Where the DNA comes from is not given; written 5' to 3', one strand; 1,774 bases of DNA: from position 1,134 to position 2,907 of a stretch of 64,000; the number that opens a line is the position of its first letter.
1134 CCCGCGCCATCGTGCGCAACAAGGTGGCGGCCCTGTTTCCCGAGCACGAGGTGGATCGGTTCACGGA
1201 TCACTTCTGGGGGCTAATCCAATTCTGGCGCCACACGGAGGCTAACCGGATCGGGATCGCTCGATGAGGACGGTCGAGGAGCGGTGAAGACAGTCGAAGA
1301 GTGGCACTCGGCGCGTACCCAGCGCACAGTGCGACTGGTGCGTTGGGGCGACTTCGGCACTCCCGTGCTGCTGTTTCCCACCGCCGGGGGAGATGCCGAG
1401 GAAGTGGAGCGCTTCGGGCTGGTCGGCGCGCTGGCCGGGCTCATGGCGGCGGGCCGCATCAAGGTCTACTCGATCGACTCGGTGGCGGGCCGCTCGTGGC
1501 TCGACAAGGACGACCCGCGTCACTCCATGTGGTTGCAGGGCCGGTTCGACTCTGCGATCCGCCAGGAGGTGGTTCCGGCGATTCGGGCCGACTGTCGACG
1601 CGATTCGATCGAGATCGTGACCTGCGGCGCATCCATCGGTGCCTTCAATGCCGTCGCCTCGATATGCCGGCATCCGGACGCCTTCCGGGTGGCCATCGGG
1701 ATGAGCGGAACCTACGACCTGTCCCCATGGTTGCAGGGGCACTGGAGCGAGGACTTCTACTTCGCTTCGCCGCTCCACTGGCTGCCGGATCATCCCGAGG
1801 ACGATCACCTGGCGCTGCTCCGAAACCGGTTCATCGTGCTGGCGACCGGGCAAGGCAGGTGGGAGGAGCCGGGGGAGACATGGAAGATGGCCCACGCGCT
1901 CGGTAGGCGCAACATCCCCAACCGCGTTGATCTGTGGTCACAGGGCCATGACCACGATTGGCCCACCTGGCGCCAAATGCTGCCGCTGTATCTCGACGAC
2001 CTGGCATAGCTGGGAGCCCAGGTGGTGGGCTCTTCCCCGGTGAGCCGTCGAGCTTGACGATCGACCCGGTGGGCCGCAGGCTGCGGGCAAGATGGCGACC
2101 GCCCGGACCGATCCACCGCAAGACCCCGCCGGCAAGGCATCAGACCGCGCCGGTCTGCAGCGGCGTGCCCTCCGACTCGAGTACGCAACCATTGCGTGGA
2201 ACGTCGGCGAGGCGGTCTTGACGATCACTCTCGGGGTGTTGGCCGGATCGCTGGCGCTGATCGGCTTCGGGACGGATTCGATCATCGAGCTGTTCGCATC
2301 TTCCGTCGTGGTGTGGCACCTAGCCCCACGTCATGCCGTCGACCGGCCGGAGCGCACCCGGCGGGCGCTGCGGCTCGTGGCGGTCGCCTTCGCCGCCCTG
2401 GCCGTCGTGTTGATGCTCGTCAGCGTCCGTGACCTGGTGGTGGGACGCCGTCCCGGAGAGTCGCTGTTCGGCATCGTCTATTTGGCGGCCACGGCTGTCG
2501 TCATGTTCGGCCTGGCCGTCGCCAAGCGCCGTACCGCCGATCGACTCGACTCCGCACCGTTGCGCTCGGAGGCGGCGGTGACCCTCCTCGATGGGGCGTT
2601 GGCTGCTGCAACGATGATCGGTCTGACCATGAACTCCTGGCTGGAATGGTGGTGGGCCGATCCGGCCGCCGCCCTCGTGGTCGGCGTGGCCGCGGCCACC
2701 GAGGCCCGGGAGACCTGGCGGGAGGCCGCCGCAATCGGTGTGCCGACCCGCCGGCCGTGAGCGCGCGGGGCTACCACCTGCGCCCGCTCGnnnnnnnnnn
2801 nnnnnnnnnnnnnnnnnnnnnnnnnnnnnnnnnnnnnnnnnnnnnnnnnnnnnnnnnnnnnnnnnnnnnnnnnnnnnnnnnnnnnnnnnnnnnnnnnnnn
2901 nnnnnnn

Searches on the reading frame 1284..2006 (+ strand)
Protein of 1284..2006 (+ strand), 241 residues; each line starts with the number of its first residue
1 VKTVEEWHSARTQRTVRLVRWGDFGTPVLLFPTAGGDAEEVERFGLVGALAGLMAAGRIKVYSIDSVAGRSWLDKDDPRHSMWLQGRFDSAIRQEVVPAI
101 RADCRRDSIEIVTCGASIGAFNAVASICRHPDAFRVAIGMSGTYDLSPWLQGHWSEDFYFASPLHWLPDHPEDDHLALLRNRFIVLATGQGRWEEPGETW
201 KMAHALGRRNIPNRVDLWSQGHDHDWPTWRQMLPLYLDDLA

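Call 53: search_protein_families(library=pfam, proteins=[window:1284-2006:+], max_evalue=0.0001)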
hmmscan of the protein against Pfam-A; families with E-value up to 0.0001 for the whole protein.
window:1284-2006:+ (241 aa): 1 family
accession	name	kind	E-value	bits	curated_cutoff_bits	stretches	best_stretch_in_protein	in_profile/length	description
PF00756.26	Esterase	-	4.7e-08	33.5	22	1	87-233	93-244/251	Putative esterase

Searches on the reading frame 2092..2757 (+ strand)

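Call 53: search_protein_families(library=pfam, proteins=[window:2092-2757:+], max_evalue=0.0001)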
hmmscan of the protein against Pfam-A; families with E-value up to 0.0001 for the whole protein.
window:2092-2757:+ (222 aa): 1 family
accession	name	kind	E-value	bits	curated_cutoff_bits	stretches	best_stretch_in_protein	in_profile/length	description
PF01545.26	Cation_efflux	-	2.7e-10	40.8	26.6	1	34-213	5-194/198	Cation efflux family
